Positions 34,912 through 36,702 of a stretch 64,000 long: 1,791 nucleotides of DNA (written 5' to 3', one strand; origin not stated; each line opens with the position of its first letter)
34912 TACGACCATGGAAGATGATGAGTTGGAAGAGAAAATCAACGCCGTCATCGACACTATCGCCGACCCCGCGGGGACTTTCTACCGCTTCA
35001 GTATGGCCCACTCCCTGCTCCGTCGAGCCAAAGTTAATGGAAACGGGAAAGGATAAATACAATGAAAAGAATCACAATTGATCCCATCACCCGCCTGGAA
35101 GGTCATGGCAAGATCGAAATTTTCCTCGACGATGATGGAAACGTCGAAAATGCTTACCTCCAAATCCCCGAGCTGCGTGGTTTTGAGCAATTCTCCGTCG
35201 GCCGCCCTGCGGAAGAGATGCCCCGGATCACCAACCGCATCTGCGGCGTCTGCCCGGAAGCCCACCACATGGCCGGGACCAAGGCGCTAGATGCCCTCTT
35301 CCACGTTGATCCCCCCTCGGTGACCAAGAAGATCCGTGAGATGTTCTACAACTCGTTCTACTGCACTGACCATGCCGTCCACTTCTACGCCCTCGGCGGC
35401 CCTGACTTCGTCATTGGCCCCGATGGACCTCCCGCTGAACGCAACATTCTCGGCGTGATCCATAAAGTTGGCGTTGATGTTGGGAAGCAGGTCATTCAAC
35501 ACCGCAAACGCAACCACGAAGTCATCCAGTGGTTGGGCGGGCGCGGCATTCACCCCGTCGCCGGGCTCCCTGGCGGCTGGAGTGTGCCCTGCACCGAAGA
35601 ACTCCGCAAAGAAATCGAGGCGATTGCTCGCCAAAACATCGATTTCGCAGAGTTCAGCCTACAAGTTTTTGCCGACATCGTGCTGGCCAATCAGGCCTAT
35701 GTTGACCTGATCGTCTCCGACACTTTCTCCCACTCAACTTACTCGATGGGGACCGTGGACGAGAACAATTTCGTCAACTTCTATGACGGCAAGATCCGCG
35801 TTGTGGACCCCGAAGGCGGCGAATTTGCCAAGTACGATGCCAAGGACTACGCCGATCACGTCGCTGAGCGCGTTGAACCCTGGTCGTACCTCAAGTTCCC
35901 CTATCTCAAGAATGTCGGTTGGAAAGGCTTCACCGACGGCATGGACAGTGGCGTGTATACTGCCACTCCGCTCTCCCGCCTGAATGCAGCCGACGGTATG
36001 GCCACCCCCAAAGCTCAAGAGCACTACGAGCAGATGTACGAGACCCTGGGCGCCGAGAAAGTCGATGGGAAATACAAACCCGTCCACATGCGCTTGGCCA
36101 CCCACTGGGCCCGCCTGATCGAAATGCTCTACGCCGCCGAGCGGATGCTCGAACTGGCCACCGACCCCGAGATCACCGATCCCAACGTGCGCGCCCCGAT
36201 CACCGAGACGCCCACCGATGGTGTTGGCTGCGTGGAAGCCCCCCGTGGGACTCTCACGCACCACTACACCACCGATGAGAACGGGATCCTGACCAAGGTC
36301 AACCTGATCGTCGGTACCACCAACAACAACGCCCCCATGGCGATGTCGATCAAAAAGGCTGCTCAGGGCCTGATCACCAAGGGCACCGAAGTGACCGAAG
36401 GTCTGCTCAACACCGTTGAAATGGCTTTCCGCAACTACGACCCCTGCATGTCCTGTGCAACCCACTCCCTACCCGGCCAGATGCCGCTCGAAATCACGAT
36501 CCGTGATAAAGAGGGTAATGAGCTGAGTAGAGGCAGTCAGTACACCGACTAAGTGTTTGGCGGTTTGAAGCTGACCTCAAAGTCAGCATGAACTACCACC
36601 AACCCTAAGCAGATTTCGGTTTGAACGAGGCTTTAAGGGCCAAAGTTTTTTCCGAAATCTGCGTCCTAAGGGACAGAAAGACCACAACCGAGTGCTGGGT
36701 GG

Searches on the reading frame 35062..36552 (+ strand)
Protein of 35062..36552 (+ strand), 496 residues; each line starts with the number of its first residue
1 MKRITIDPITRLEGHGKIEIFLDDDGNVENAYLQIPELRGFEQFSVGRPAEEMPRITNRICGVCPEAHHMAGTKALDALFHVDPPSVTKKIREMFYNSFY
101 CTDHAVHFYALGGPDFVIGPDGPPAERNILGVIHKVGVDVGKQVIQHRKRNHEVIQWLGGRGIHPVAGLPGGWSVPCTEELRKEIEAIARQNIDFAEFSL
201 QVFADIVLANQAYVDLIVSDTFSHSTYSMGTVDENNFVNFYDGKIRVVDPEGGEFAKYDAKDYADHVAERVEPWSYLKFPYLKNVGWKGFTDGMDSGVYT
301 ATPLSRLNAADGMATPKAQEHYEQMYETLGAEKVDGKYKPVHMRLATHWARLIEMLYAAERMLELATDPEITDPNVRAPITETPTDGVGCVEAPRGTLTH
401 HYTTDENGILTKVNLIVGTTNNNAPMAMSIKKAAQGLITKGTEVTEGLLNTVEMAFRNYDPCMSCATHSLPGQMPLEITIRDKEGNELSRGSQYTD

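Call 17: find_encoding_contigs(protein=window:35062-36552:+, flank=3000, max_places=6)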
Protein window:35062-36552:+ (496 aa): 10 contigs read that carry it; 4 places shown.
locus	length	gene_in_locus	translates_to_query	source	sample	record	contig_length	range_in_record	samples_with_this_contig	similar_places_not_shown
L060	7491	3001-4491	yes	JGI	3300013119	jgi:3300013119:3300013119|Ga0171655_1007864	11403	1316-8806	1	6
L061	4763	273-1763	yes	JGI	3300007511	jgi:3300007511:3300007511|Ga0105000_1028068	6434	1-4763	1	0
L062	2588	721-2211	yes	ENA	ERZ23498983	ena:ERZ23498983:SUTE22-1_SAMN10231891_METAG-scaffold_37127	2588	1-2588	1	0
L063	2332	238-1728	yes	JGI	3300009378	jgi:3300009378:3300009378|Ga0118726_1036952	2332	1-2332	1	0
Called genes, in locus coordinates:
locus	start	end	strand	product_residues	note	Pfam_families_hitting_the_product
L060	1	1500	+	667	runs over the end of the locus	PF00890:FAD_binding_2 (weak), PF01266:DAO (weak), PF07992:Pyr_redox_2 (weak), PF12831:FAD_oxidored, PF13450:NAD_binding_8, PF00037:Fer4 (weak), PF12838:Fer4_7 (weak), PF13187:Fer4_9 (weak), +8 more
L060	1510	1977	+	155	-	PF02662:FlpD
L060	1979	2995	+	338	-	PF01058:Oxidored_q6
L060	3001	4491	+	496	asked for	PF27537:HoxH, PF00374:NiFeSe_Hases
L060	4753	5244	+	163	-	PF01750:HycI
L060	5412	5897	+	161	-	PF00027:cNMP_binding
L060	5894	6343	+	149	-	PF00027:cNMP_binding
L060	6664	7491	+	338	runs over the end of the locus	PF00033:Cytochrome_B, PF14358:DUF4405 (weak), PF13631:Cytochrom_B_N_2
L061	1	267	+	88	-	?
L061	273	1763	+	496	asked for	PF27537:HoxH, PF00374:NiFeSe_Hases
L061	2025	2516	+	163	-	PF01750:HycI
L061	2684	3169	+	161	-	PF00027:cNMP_binding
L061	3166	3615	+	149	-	PF00027:cNMP_binding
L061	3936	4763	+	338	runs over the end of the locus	PF00033:Cytochrome_B, PF14358:DUF4405 (weak), PF13631:Cytochrom_B_N_2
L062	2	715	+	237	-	?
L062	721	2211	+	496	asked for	PF27537:HoxH, PF00374:NiFeSe_Hases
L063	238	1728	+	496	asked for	PF27537:HoxH, PF00374:NiFeSe_Hases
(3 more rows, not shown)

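Call 18: search_protein_families(library=pfam, proteins=[window:35062-36552:+])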
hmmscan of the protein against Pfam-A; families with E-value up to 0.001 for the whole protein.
window:35062-36552:+ (496 aa): 1 family
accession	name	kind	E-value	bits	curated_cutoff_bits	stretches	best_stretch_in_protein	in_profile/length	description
PF00374.24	NiFeSe_Hases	-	1.5e-33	117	25.8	2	39-117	1-79/508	Nickel-dependent hydrogenase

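Call 29: find_homologous_proteins(query=window:35062-36552:+, max_evalue=1e-50)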
Query window:35062-36552:+ (496 aa): 8000 proteins with E <= 1e-50 among 8000 candidates; the best 120 are listed.
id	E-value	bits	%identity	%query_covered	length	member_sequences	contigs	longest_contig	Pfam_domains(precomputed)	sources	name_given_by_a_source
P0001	0.0e+0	1101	94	100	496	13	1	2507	PF00374.25,PF27537.1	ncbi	-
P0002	0.0e+0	1020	87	100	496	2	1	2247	PF00374.25,PF27537.1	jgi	-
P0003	0.0e+0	1018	86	100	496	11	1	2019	PF00374.25,PF27537.1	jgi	-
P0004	0.0e+0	1014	86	100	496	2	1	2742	PF00374.25,PF27537.1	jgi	jgi:F420-non-reducing hydrogenase large subunit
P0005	0.0e+0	1013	86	100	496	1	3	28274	PF00374.25,PF27537.1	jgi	jgi:F420-non-reducing hydrogenase large subunit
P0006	0.0e+0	1010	85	100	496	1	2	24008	PF00374.25,PF27537.1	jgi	jgi:F420-non-reducing hydrogenase large subunit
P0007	0.0e+0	1009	86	100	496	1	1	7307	PF00374.25,PF27537.1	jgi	jgi:F420-non-reducing hydrogenase large subunit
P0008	2.2e-298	1008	85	100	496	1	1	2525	PF00374.25,PF27537.1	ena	-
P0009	2.3e-297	1005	85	100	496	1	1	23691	PF00374.25,PF27537.1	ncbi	-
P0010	3.0e-297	1004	86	100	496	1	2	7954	PF00374.25,PF27537.1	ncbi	-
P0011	3.7e-297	1004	86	100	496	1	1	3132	PF00374.25,PF27537.1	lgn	-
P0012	2.1e-296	1001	84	100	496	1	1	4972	PF00374.25,PF27537.1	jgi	jgi:F420-non-reducing hydrogenase large subunit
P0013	1.0e-295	999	85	100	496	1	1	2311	PF00374.25,PF27537.1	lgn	-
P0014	1.1e-295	999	85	100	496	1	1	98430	PF00374.25,PF27537.1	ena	-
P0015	1.9e-295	998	85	100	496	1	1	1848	PF00374.25,PF27537.1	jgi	-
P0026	8.0e-293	990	84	100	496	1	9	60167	PF00374.25,PF27537.1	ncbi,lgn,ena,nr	ncbi:MAG: Ni/Fe hydrogenase subunit alpha [Anaerolineales bacterium]|nr:Ni/Fe hydrogenase subunit al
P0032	7.9e-292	986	86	98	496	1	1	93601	PF00374.25,PF27537.1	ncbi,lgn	-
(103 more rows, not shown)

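Call 31: find_encoding_contigs(protein=P0001, flank=10000, max_places=4)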
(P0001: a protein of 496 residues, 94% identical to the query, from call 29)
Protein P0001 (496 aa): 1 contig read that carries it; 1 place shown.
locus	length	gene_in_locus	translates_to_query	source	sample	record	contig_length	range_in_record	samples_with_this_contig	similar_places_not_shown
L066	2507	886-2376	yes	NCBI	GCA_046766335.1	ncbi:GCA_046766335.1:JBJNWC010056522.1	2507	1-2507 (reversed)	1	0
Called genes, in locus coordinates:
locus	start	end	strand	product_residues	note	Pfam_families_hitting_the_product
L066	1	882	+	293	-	?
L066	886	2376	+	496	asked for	PF27537:HoxH, PF00374:NiFeSe_Hases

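Call 32: find_encoding_contigs(protein=P0005, flank=10000, max_places=3)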
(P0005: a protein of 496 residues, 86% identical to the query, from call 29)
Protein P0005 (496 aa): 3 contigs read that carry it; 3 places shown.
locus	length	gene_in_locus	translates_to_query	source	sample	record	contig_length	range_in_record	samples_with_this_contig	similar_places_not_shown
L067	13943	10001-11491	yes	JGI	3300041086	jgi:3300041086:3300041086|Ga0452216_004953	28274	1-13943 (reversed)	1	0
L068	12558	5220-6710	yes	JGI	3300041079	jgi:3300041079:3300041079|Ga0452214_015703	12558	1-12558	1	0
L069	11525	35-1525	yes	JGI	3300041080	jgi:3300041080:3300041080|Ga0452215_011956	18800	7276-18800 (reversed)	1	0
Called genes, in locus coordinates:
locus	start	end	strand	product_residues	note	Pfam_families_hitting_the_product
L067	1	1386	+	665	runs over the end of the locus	PF14697:Fer4_21 (faint), PF12797:Fer4_2 (faint), PF12838:Fer4_7 (faint), PF13183:Fer4_8, PF13187:Fer4_9, PF13237:Fer4_10, PF13534:Fer4_17, PF02754:CCG, +1 more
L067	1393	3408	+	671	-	PF17203:sCache_3_2 (faint), PF17201:Cache_3-Cache_2, PF17202:sCache_3_3, PF00672:HAMP, PF00512:HisKA, PF02518:HATPase_c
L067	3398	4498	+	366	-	PF00072:Response_reg, PF00512:HisKA (weak), PF13581:HATPase_c_2 (faint), PF02518:HATPase_c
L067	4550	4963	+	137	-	PF00072:Response_reg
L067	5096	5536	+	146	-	-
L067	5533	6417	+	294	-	PF02754:CCG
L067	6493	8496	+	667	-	PF00890:FAD_binding_2 (weak), PF01266:DAO (weak), PF07992:Pyr_redox_2 (weak), PF12831:FAD_oxidored, PF13450:NAD_binding_8, PF00037:Fer4 (weak), PF12838:Fer4_7, PF14697:Fer4_21, +5 more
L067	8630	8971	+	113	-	PF02662:FlpD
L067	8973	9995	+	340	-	PF01058:Oxidored_q6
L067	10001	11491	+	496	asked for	PF27537:HoxH, PF00374:NiFeSe_Hases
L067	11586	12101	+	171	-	PF01750:HycI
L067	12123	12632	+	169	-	PF00027:cNMP_binding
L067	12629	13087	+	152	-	PF00027:cNMP_binding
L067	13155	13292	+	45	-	-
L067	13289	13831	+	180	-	-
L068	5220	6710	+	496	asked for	PF27537:HoxH, PF00374:NiFeSe_Hases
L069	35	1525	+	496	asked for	PF27537:HoxH, PF00374:NiFeSe_Hases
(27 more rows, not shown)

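Call 56: find_encoding_contigs(protein=P0014, flank=10000, max_places=1)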
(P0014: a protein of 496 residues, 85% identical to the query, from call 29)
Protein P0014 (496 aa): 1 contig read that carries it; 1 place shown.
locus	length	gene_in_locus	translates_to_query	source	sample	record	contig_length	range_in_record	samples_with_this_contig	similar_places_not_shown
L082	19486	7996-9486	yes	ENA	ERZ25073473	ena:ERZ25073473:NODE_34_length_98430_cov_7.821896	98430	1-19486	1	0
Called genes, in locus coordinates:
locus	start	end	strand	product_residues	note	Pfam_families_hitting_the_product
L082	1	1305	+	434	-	?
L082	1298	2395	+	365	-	PF00072:Response_reg, PF00512:HisKA (weak), PF13581:HATPase_c_2 (faint), PF02518:HATPase_c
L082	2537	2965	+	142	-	PF00072:Response_reg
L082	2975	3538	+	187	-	PF13183:Fer4_8, PF13187:Fer4_9 (weak), PF13534:Fer4_17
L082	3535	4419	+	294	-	PF02754:CCG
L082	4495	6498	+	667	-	PF00890:FAD_binding_2 (weak), PF01266:DAO (weak), PF12831:FAD_oxidored, PF13450:NAD_binding_8, PF00037:Fer4 (weak), PF12838:Fer4_7, PF13187:Fer4_9 (weak), PF14697:Fer4_21, +8 more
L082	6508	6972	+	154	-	PF02662:FlpD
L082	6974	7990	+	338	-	PF01058:Oxidored_q6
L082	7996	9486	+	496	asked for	PF27537:HoxH, PF00374:NiFeSe_Hases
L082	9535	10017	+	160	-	PF01750:HycI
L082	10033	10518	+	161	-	PF00027:cNMP_binding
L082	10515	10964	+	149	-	PF00027:cNMP_binding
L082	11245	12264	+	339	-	PF00033:Cytochrome_B, PF13631:Cytochrom_B_N_2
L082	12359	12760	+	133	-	PF00032:Cytochrom_B_C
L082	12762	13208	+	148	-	PF00355:Rieske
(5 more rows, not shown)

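Call 57: find_encoding_contigs(protein=P0032, flank=10000, max_places=1)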
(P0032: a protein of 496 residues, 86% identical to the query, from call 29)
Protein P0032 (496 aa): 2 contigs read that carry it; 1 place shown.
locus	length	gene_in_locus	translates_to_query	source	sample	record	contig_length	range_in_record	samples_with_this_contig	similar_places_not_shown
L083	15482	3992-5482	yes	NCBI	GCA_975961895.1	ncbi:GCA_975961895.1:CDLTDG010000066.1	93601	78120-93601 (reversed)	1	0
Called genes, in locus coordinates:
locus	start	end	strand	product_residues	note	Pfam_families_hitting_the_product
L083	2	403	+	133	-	?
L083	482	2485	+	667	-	PF00890:FAD_binding_2, PF01266:DAO (weak), PF12831:FAD_oxidored, PF13450:NAD_binding_8, PF12838:Fer4_7, PF13187:Fer4_9, PF13237:Fer4_10, PF14697:Fer4_21, +8 more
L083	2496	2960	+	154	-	PF02662:FlpD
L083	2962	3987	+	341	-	PF01058:Oxidored_q6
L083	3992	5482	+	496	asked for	PF27537:HoxH, PF00374:NiFeSe_Hases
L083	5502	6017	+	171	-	PF01750:HycI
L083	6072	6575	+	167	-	PF00027:cNMP_binding (weak)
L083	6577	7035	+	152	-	PF00027:cNMP_binding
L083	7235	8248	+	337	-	PF00033:Cytochrome_B, PF13631:Cytochrom_B_N_2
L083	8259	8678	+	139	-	PF00032:Cytochrom_B_C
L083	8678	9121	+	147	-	PF00355:Rieske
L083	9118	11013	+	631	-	PF02665:Nitrate_red_gam (weak), PF12797:Fer4_2 (faint), PF12838:Fer4_7 (weak), PF13183:Fer4_8, PF13187:Fer4_9, PF13237:Fer4_10, PF02754:CCG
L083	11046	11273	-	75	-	-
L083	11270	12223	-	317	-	PF20030:bpMoxR, PF00004:AAA, PF07726:AAA_3, PF07728:AAA_5, PF17863:AAA_lid_2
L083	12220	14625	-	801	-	PF11992:TgpA_N (faint), PF01841:Transglut_core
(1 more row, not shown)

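Call 71: find_encoding_contigs(protein=P0026, flank=10000, max_places=1)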
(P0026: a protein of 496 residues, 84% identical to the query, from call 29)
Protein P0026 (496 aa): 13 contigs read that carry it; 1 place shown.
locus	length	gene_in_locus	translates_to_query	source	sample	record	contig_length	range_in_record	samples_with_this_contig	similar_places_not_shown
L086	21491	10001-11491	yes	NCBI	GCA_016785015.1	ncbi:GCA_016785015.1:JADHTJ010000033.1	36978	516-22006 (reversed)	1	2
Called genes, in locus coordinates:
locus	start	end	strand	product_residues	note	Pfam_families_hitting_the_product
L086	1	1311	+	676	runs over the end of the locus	PF12797:Fer4_2 (weak), PF13183:Fer4_8, PF13187:Fer4_9, PF13237:Fer4_10, PF13534:Fer4_17 (weak), PF02754:CCG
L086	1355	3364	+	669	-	PF17203:sCache_3_2 (faint), PF17201:Cache_3-Cache_2, PF17202:sCache_3_3, PF00672:HAMP, PF00512:HisKA, PF02518:HATPase_c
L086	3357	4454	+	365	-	PF00072:Response_reg, PF00512:HisKA, PF13581:HATPase_c_2 (weak), PF02518:HATPase_c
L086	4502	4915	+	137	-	PF00072:Response_reg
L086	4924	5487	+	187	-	PF13183:Fer4_8, PF13187:Fer4_9 (weak), PF13534:Fer4_17 (weak)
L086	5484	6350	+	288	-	PF02754:CCG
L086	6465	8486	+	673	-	PF00890:FAD_binding_2 (weak), PF01266:DAO (weak), PF07992:Pyr_redox_2 (weak), PF12831:FAD_oxidored (weak), PF13450:NAD_binding_8 (weak), PF12838:Fer4_7, PF13237:Fer4_10, PF14697:Fer4_21, +7 more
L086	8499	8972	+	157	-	PF02662:FlpD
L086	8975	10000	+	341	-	PF01058:Oxidored_q6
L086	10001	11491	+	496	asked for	PF27537:HoxH, PF00374:NiFeSe_Hases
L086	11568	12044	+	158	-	PF01750:HycI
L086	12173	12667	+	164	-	PF00027:cNMP_binding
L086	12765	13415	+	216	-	PF00072:Response_reg, PF00196:GerE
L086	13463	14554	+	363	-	PF01594:AI-2E_transport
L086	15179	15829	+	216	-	PF00033:Cytochrome_B, PF14358:DUF4405 (weak), PF13631:Cytochrom_B_N_2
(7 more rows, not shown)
